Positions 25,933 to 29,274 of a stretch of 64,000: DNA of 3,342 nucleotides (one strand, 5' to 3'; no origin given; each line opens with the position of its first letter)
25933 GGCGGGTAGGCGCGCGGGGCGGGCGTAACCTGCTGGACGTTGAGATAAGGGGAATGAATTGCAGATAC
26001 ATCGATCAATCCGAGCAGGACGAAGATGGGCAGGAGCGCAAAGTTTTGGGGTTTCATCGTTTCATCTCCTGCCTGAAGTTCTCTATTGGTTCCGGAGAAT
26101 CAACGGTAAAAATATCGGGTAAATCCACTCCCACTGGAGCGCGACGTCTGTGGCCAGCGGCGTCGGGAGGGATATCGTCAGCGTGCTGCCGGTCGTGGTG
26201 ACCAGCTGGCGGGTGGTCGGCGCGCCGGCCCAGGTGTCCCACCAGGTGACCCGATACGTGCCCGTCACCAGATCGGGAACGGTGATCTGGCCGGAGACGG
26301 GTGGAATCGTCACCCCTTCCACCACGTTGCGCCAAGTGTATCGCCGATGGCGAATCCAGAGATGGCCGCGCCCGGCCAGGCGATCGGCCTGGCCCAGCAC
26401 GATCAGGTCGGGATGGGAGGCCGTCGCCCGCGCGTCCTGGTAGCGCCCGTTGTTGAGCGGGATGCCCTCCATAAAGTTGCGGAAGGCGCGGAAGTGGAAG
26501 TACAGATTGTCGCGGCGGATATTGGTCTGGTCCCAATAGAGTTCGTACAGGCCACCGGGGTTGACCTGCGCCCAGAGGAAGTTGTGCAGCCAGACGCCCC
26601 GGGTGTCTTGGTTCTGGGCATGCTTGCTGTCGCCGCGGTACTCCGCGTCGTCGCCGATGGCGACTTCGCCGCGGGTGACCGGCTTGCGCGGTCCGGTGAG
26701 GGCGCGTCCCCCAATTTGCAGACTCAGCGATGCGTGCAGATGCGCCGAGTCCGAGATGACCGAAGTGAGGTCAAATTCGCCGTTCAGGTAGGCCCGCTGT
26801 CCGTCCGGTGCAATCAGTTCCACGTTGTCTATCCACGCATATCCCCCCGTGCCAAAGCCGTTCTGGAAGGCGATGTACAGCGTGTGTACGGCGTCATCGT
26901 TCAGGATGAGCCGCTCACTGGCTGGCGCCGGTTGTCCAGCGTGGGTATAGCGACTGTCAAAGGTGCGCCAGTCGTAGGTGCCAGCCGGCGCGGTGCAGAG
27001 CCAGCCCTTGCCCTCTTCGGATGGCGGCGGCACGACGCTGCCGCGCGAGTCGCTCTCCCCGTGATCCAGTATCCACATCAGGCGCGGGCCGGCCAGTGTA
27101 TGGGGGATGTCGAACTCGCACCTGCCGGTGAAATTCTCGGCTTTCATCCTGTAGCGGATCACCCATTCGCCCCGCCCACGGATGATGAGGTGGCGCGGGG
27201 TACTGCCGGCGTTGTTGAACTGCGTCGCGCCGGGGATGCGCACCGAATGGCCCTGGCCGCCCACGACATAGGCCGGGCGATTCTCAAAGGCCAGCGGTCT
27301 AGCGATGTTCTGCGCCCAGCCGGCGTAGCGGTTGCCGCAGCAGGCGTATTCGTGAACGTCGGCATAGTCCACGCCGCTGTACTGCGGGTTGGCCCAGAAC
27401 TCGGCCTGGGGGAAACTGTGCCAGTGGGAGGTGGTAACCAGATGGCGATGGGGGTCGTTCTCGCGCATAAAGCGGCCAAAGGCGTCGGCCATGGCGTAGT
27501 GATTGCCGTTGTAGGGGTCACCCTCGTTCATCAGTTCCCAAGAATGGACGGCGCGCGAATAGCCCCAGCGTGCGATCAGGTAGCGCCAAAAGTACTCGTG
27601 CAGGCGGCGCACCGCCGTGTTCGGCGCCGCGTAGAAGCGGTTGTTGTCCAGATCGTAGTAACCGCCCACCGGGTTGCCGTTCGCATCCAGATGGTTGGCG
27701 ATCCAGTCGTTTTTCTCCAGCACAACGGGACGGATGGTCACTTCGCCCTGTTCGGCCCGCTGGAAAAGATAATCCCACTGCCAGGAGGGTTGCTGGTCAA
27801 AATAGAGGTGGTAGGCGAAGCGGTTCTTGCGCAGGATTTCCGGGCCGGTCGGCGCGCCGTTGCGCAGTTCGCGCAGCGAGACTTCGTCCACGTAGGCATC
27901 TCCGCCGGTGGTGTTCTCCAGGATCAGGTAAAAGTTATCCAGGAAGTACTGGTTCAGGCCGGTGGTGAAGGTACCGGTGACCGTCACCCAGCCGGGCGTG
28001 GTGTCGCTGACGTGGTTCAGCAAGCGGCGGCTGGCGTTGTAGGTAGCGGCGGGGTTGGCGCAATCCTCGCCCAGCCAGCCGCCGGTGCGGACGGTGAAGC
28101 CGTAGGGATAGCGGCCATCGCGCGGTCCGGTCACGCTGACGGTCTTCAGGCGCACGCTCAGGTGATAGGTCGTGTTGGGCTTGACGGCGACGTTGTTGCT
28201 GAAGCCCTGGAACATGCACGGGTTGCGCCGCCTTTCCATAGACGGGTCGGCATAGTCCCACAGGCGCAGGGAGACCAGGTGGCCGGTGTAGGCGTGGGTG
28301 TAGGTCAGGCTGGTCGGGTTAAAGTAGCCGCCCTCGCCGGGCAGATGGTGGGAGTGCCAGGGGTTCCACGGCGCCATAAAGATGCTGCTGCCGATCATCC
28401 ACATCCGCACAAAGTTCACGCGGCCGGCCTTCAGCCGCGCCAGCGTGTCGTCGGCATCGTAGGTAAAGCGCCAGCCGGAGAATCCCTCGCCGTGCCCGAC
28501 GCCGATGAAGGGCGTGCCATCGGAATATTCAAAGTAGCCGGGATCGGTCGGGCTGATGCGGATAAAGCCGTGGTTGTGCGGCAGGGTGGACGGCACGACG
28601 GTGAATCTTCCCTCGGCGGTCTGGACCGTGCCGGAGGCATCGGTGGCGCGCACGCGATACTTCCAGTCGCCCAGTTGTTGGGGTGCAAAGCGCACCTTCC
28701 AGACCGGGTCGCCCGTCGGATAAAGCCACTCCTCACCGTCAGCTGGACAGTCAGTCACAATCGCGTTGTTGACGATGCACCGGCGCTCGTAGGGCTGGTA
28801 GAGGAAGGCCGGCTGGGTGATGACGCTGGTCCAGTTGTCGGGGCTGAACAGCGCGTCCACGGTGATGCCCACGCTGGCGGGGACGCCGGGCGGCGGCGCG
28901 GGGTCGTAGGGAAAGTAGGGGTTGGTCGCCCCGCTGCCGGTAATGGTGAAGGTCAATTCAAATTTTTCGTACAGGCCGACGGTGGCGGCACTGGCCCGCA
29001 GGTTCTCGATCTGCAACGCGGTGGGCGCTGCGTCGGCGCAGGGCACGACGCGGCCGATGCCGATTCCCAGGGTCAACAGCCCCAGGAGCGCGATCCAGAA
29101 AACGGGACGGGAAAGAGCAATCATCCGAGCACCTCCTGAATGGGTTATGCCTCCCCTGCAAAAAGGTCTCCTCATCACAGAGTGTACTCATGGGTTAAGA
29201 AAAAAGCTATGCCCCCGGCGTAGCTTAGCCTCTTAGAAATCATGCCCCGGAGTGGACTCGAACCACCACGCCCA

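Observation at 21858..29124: Secreted four-gene operon whose products all carry a [FYW]LP[LV][VI]LR-type motif at a terminus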

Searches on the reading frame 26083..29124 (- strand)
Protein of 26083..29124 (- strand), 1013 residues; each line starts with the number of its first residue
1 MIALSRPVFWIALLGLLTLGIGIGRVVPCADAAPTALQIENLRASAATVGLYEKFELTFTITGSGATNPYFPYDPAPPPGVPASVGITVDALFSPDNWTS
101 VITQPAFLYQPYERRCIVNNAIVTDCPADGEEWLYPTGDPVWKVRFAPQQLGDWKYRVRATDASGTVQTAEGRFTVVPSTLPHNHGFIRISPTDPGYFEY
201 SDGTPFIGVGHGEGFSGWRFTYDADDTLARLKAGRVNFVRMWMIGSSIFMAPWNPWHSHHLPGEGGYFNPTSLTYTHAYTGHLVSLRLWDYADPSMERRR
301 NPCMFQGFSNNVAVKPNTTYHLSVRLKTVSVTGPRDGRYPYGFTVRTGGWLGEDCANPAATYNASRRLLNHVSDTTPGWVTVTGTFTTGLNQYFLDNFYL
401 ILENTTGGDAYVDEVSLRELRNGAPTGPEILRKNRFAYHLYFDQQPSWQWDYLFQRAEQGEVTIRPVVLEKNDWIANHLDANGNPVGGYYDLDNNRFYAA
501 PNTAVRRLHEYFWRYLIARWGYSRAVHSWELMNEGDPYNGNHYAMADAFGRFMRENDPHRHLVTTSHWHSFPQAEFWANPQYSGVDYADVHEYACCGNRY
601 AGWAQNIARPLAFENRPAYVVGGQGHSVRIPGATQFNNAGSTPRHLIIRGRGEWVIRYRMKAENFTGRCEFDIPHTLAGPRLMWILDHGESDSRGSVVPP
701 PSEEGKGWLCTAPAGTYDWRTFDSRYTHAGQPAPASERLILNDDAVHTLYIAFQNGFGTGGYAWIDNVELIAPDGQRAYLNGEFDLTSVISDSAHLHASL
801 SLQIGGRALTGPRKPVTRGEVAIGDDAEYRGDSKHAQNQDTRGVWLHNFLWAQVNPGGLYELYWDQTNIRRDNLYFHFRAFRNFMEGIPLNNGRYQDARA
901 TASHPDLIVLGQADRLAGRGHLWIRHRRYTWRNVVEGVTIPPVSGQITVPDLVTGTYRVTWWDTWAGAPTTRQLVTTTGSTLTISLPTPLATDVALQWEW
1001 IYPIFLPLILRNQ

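Call 5: search_protein_families(library=pfam, proteins=[window:26083-29124:-], max_evalue=0.01)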
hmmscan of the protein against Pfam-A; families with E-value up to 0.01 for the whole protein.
window:26083-29124:- (1013 aa): 2 families
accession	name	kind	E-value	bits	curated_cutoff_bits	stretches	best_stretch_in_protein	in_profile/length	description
PF16586.11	DUF5060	-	9.1e-07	29.5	27.2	1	136-159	45-68/70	Domain of unknown function (DUF5060)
PF22947.2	ULD_3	-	0.00075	20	27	1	284-333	49-98/115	Leucine--tRNA ligase, ubiquitin-like domain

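Call 6: search_protein_families(library=ncbifam, proteins=[window:26083-29124:-], max_evalue=1)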
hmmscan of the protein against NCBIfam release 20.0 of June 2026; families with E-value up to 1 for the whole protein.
window:26083-29124:- (1013 aa): 0 families

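Call 38: search_solved_structures(query=window:26083-29124:-, max_evalue=0.01)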
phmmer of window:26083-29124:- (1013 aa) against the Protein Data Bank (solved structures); distinct sequences matched with E-value up to 0.01: 3.
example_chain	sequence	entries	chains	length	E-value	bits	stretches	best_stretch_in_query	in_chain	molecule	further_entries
9gmj_A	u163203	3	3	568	8.7e-24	86.6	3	45-244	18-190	DUF5060 domain-containing protein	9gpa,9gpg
9gpc_A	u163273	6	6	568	2.1e-23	85.3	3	45-244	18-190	DUF5060 domain-containing protein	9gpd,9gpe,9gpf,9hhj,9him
4n0r_A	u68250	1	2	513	1e-06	30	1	137-224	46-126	putative glycoside hydrolase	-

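Call 40: find_homologous_proteins(query=window:26083-29124:-, max_evalue=0.00001)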
Query window:26083-29124:- (1013 aa): 232 proteins with E <= 0.00001 among 8000 candidates; the best 120 are listed.
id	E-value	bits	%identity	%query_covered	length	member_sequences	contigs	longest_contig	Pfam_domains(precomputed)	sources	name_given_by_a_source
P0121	0.0e+0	2101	86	100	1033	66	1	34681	PF16586.12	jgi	jgi:hypothetical protein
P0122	0.0e+0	2027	84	99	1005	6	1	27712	PF16586.12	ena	-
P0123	0.0e+0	2009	83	99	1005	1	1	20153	PF16586.12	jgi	jgi:hypothetical protein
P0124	0.0e+0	1920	80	99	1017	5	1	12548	PF16586.12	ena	-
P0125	0.0e+0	1899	84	92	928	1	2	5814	-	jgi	-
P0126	0.0e+0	1898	84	92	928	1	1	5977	-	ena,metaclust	metaclust:\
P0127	0.0e+0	1893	84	92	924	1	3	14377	-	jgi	-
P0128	0.0e+0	1884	84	91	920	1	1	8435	-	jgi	-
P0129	0.0e+0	1882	77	99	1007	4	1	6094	PF16586.12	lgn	-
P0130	0.0e+0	1878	79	97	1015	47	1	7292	PF16586.12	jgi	jgi:hypothetical protein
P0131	0.0e+0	1860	76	99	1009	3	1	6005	PF16586.12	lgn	-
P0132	0.0e+0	1768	74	96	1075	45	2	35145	PF16586.12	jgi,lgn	-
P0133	0.0e+0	1767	72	100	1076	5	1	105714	PF16586.12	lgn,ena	-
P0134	0.0e+0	1748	73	97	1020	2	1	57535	PF16586.12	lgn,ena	-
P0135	0.0e+0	1707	72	96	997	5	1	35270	PF16586.12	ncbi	-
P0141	0.0e+0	1670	68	100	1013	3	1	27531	PF16586.12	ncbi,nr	ncbi:MAG: DUF5060 domain-containing protein [Anaerolineae bacterium]|nr:DUF5060 domain-containing pr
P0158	0.0e+0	1454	63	98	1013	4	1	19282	PF16586.12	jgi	jgi:hypothetical protein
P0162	0.0e+0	1425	60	99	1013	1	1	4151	PF16586.12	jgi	-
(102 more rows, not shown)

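Call 44: find_encoding_contigs(protein=P0121, flank=10000, max_places=3)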
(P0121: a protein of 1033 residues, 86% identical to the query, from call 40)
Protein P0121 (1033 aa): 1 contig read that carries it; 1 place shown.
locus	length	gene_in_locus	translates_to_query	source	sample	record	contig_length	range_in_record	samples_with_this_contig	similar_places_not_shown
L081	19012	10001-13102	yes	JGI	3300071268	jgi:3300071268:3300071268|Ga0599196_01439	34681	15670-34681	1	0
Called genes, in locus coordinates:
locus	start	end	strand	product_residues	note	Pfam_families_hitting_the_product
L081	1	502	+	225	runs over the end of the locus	-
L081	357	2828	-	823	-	PF20437:LonC_helical, PF13654:AAA_32, PF20436:LonB_AAA-LID, PF05362:Lon_C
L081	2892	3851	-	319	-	PF00892:EamA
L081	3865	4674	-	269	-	PF09858:DUF2085 (weak)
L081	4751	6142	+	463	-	PF00291:PALP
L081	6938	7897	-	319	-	PF04307:YdjM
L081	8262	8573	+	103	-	PF13385:Laminin_G_3 (weak)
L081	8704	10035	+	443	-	PF22503:DUF6992, PF12146:Hydrolase_4, PF00561:Abhydrolase_1, PF00975:Thioesterase, PF12697:Abhydrolase_6, PF20408:Abhydrolase_11 (faint)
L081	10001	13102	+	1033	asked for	PF16586:DUF5060 (faint)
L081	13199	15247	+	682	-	PF01011:PQQ (faint), PF13360:PQQ_2, PF13570:Beta-prop_ACSF4, PF13360:PQQ_2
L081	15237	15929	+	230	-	-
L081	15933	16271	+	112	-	-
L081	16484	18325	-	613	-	PF00892:EamA, PF01717:Meth_synt_2, PF08267:Meth_synt_1 (weak)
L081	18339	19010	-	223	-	?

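Call 60: predict_structure(alignment_id=A5)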
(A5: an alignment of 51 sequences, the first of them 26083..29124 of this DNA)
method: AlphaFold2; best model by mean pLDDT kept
length: 1013 residues; sequences in the alignment: 51
mean_pLDDT: 88.2   pTM: 0.87
mean pLDDT of the five models: 88.2, 86.8, 85.4, 85.0, 84.8
residues with pLDDT >= 90: 644; 70-90: 286; 50-70: 45; < 50: 38
segments of 3 or more residues with pLDDT < 50: 1-10, 17-34, 1005-1013
pLDDT, mean of each block of 10 residues (from residue 1): 37 48 33 68 97 98 87 62 81 97 95 95 93 93 97 97 91 97 92 92 91 89 95 94 88 85 71 88 91 88 90 95 98 96 96 95 95 97 96 95 97 96 87 88 93 95 92 84 80 84 87 95 97 75 93 95 85 87 92 72 82 93 91 93 82 96 95 91 90 90 72 95 92 91 91 95 95 89 77 86 86 88 79 84 94 89 90 95 90 87 94 93 95 93 96 94 97 93 95 96 55 33
secondary structure, 60 per line:
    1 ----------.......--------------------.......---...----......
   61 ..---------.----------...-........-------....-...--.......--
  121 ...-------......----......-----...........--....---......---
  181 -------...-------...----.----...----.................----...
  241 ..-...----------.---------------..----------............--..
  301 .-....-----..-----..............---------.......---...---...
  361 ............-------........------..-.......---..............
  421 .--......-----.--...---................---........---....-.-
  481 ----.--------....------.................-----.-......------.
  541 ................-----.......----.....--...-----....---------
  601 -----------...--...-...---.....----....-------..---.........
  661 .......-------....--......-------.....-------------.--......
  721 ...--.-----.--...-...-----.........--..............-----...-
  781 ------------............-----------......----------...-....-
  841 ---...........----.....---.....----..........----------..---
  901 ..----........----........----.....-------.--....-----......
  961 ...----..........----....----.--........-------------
elements in order (helices of 4 or more, strands of 3 or more residues): H11-17 E38-44 E48-50 E55-62 E87-94 E102-105 E107-109 E112-118 E121-123 E131-136 E141-146 E152-162 E165-168 E172-177 E188-190 E198-200 E210-212 H217-233 E238-242 E285-293 E299-301 E303-306 E319-332 E342-348 H358-364 E365-372 E380-387 E397-403 E407-421 E424-429 H444-459 E463-470 H474-477 H494-497 H504-520 E528-533 H540-556 E562-568 H573-577 E588-591 E612-614 E627-631 E636-639 E652-667 E681-686 E694-698 E715-723 E739-741 E747-755 E758-771 E777-779 H793-804 E816-821 H836-839 H844-854 E859-863 H867-871 H876-885 E907-914 E919-926 H931-935 E946-949 E955-963 E968-977 E982-985 E993-1000

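Call 62: fold_search(model_id=the predicted structure, library=pdb)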
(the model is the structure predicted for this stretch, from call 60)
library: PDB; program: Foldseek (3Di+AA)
matches with E <= 10: 1484; with E <= 0.001: 102
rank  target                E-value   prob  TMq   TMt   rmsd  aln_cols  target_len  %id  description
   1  9gpe_A                5.8e-31  1.00  0.46  0.81   5.9      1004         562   14  ManDH5 E303Q in complex with mannotetraose after co-crystalliztion with mannotetraose at 1.6 angstroms resolution a be (released 2025-09-17)
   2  9gmj                  5.8e-31  1.00  0.45  0.79   6.9      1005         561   14  The crystal structure of ManDH5 Selenomethionine derivative at 1.6 Angstroms resolution - a beta-D-Mannanase of GH5 fami (released 2025-09-10)
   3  9gpa                  7.9e-31  1.00  0.45  0.79   6.9      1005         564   14  ManDH5- a beta-D-Mannanase of GH5 family from Dictyoglomus thermophilium (released 2025-09-17)
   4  9gpg_A                1.3e-30  1.00  0.45  0.78   7.4      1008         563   14  Complex of ManDH5 native enzyme with Mannobiose after co crystallization with Mannopentaose at 1.7 angstroms resolutio (released 2025-09-17)
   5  9gpc                  2.4e-29  1.00  0.45  0.78   7.5      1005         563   14  The crystal structure of ManDH5 E303Q mutant at 1.4 Angstroms Resolution - a beta-D-Mannanase of GH5 family from Dictyog (released 2025-09-17)
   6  5x7g                  6.2e-13  1.00  0.20  0.26  27.5      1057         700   10  Crystal Structure of Paenibacillus sp. 598K cycloisomaltooligosaccharide glucanotransferase (released 2017-04-26)
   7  4n0r_A                2.7e-11  1.00  0.35  0.65   9.1      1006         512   11  Crystal structure of a putative glycoside hydrolase (BVU_0362) from Bacteroides vulgatus ATCC 8482 at 1.80 A resolutio (released 2013-10-23)
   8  4n0r_B                7.8e-11  1.00  0.35  0.65   9.5      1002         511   11  Crystal structure of a putative glycoside hydrolase (BVU_0362) from Bacteroides vulgatus ATCC 8482 at 1.80 A resolutio (released 2013-10-23)
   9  4w8j                  4.9e-10  0.99  0.10  0.10  36.9      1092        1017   10  Structure of the full-length insecticidal protein Cry1Ac reveals intriguing details of toxin packaging into in vivo form (released 2014-09-17)
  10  8iua_A                8.3e-08  1.00  0.28  0.46  20.5      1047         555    7  Crystal structure of GH66 endodextranase from Flavobacterium johnsoniae in complex with isomaltose (released 2023-06-14)
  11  8iu9                  1.0e-07  1.00  0.27  0.45  20.5      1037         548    7  Crystal structure of GH66 endodextranase from Flavobacterium johnsoniae in complex with glucose (released 2023-06-14)
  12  8zdp_v                1.1e-07  0.99  0.11  0.14  61.4       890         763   11  Cryo-EM structure of Mycobacteriophage Douge Central fiber (gp20) (released 2025-06-25)
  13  8zdq_v                1.1e-07  0.99  0.11  0.12  61.4       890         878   11  Cryo-EM structure of Mycobacteriophage Douge complete baseplate (gp13, gp17, gp23, gp16, gp18 and gp20) (released 2025-06-25)
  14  5axg_B                2.0e-07  1.00  0.27  0.42  19.8      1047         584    7  Crystal structure of thermophilic dextranase from Thermoanaerobacter pseudethanolicus (released 2015-11-11)
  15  5axh_B                2.3e-07  1.00  0.27  0.42  19.6      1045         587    7  Crystal structure of thermophilic dextranase from Thermoanaerobacter pseudethanolicus, D312G mutant in complex with is (released 2015-11-11)
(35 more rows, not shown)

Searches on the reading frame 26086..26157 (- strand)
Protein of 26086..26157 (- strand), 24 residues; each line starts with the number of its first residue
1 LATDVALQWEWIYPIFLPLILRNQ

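Call 74: search_protein_families(library=ncbifam, proteins=[window:26086-26157:-], max_evalue=10)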
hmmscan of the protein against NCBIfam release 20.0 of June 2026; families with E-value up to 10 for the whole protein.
seq(24 aa): 2 families
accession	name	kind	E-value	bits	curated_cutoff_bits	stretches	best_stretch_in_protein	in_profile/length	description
NF050076.1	sort_motif_YLP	domain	0.097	12.6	15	1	13-22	2-11/11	YLP-box putative sorting motif-containing protein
NF053834.1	ultrashort_CTERM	domain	0.17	12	10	1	13-22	1-10/10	YLP-box putative sorting motif-containing protein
